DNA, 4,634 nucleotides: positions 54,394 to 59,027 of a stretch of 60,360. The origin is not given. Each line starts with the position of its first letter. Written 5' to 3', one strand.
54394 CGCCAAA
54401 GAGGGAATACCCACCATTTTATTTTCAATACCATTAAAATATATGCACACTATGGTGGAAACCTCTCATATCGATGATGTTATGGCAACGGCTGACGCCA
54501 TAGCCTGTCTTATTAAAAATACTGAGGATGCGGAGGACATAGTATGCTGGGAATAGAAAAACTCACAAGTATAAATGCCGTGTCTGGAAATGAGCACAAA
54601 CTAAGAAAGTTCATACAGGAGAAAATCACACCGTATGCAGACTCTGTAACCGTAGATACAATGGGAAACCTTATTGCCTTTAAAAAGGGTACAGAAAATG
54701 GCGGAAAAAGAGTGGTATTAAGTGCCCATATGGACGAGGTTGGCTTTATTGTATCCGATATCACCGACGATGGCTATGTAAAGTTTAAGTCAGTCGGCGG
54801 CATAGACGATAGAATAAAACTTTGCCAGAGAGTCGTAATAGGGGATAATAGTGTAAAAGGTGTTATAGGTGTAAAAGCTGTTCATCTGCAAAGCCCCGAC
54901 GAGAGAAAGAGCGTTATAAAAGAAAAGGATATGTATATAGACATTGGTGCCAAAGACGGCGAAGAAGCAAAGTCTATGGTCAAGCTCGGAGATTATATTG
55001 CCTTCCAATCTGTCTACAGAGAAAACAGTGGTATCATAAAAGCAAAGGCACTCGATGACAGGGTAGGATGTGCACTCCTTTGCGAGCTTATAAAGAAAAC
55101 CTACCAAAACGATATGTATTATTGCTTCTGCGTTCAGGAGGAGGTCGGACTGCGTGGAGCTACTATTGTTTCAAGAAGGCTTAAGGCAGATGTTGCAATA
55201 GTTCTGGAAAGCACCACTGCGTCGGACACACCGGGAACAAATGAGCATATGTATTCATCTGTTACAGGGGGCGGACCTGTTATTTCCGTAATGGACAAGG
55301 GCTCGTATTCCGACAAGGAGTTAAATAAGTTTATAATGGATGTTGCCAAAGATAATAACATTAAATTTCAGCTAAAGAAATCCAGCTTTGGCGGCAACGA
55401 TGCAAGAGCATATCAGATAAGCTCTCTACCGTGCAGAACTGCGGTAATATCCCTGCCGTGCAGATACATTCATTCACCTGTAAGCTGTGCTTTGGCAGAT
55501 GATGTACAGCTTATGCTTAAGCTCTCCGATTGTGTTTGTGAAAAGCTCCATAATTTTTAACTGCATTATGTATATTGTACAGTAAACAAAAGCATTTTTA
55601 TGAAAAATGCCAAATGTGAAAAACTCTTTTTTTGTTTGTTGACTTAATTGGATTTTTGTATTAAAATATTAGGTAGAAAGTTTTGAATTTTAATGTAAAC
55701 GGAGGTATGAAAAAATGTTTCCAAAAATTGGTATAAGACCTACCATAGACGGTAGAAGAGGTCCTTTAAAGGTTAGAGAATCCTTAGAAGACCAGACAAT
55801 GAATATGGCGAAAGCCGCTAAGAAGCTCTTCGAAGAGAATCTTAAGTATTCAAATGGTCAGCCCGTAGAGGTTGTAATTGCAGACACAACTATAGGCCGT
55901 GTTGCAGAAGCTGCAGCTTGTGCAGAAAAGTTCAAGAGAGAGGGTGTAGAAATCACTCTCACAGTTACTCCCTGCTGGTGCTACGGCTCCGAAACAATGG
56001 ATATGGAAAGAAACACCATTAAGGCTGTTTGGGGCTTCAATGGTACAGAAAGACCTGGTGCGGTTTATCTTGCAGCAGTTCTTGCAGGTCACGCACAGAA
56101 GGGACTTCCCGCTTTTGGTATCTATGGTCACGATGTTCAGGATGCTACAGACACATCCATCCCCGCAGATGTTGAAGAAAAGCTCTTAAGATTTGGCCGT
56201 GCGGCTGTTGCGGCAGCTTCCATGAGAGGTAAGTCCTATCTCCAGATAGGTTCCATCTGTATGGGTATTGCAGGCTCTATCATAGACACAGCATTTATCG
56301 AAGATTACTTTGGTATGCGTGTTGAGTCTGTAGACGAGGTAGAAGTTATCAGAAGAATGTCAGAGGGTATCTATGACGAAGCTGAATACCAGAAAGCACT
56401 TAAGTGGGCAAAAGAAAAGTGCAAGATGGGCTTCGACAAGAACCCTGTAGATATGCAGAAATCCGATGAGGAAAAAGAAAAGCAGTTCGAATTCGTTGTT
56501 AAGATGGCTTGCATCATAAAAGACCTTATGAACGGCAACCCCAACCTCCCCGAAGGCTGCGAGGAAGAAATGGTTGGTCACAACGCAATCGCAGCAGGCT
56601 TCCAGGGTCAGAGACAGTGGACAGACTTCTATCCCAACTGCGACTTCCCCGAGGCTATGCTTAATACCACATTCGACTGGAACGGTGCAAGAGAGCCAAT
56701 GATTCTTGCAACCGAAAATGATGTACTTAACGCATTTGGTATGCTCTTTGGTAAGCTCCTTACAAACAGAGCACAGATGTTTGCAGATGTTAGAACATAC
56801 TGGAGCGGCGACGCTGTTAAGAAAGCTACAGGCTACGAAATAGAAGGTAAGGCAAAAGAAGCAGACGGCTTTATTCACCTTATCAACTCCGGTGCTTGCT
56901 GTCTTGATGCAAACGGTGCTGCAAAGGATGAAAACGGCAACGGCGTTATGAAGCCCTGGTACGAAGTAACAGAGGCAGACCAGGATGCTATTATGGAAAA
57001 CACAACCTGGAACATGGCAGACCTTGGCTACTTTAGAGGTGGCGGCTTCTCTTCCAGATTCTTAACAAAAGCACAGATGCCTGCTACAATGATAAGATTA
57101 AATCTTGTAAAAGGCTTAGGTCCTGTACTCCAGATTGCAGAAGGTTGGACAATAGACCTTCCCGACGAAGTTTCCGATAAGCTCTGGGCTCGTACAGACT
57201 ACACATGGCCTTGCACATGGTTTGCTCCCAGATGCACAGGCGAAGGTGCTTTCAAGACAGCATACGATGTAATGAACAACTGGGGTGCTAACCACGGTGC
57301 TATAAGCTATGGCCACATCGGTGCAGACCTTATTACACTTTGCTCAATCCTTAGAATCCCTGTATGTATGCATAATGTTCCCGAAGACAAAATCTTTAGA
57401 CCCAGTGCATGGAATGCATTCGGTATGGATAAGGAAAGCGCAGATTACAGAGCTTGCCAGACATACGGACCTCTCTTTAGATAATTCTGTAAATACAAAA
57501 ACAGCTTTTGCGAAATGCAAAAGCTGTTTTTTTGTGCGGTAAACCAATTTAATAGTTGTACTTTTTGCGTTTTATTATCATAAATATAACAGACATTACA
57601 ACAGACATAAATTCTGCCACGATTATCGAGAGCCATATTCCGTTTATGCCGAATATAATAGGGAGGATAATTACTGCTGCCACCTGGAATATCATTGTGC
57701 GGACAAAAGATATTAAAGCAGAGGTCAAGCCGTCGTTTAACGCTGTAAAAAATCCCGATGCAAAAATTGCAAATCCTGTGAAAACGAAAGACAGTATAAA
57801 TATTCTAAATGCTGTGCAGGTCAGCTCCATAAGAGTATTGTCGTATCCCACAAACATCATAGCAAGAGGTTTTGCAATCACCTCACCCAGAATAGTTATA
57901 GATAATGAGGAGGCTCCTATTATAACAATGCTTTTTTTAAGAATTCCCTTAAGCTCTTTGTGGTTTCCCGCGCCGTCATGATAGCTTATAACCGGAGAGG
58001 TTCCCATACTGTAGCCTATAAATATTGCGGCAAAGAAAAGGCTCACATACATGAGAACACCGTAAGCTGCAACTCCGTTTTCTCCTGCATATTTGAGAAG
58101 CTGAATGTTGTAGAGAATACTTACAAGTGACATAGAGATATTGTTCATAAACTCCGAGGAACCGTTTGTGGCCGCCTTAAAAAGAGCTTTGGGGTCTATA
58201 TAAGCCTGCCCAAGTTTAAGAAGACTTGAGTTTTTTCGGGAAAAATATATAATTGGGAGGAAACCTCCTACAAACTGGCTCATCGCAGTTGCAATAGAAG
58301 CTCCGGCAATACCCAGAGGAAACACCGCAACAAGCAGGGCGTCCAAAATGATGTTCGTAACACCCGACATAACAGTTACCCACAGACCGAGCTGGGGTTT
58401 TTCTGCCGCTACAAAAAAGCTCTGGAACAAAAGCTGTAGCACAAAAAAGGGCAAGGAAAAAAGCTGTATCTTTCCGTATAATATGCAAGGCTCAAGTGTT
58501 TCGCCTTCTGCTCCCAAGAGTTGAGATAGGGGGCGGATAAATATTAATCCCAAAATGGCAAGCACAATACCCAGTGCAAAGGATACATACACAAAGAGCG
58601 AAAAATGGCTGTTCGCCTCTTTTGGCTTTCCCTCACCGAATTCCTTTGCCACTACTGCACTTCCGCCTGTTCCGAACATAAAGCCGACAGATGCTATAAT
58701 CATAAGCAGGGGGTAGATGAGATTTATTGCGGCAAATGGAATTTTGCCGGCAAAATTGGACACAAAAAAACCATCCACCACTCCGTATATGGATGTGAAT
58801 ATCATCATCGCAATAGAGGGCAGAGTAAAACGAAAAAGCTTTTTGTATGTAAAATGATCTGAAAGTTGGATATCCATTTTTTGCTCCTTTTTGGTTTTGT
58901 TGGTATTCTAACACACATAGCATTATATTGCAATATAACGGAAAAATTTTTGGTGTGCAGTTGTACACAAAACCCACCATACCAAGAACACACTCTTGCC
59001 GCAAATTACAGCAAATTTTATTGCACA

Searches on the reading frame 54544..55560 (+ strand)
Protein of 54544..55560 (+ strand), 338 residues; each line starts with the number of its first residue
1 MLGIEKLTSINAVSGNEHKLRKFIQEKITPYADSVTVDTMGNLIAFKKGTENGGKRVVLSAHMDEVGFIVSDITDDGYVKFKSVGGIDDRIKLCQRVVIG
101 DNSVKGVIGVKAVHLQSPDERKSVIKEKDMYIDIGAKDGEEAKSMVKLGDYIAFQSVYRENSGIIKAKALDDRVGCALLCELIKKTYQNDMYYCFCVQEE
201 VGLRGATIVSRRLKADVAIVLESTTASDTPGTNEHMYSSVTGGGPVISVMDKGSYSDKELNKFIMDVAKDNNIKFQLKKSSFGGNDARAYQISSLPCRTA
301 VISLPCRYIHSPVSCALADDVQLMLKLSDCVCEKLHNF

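Call 59: search_protein_families(library=pfam, proteins=[window:54544-55560:+], max_evalue=0.001)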
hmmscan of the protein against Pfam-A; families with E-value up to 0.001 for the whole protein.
window:54544-55560:+ (338 aa): 2 families
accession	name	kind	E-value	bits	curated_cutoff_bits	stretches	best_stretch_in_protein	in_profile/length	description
PF05343.19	Peptidase_M42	-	1.1e-86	291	23.2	1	41-327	1-292/292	M42 glutamyl aminopeptidase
PF04389.22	Peptidase_M28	-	0.00051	20.3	21.3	0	169-297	30-155/193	Peptidase family M28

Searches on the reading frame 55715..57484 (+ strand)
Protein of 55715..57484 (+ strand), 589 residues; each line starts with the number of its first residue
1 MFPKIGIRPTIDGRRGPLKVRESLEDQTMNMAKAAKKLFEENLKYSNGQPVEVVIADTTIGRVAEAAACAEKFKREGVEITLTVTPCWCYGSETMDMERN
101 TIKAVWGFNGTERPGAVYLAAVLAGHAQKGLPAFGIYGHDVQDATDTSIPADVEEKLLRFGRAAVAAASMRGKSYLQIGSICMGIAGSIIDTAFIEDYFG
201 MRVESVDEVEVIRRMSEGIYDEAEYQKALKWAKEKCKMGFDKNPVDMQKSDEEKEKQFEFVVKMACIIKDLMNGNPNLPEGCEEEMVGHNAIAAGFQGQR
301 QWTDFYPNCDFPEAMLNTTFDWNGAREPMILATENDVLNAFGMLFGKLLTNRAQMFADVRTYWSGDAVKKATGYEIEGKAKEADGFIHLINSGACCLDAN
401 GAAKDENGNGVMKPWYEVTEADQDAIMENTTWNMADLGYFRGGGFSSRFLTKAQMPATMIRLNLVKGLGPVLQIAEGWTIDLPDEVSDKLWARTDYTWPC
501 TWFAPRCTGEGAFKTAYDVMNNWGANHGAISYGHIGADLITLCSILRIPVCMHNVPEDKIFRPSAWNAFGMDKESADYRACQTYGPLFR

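Call 59: search_protein_families(library=pfam, proteins=[window:55715-57484:+], max_evalue=0.001)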
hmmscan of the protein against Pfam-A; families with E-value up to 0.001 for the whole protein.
window:55715-57484:+ (589 aa): 3 families
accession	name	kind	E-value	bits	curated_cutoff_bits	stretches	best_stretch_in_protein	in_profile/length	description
PF07882.17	Fucose_iso_N2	-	3.3e-90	300.9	22.3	1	173-351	1-180/180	L-fucose isomerase, second N-terminal domain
PF07881.17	Fucose_iso_N1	-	7.7e-80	267.1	28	1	3-172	2-169/169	L-fucose isomerase, first N-terminal domain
PF02952.23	Fucose_iso_C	-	4.7e-44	149.9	29.3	1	389-553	1-143/143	L-fucose isomerase, C-terminal domain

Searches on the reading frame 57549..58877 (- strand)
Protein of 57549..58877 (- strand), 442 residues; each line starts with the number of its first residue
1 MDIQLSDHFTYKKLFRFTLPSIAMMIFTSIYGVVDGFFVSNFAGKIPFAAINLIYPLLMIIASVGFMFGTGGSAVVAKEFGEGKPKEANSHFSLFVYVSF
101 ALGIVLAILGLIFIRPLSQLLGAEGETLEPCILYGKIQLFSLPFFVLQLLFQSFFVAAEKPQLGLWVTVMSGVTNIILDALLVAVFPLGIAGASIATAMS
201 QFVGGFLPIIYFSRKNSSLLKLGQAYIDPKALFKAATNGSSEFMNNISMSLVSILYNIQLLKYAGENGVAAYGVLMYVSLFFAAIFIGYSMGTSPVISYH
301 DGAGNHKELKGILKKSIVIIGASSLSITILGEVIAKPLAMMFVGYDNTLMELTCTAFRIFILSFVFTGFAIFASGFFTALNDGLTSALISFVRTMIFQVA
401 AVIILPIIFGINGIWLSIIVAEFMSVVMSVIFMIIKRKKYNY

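Call 59: search_protein_families(library=pfam, proteins=[window:57549-58877:-], max_evalue=0.001)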
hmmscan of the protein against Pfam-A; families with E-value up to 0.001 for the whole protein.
window:57549-58877:- (442 aa): 1 family
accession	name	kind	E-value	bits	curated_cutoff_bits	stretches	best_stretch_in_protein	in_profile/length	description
PF01554.23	MatE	-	6.6e-40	136.9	24.9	2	20-180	1-160/161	MatE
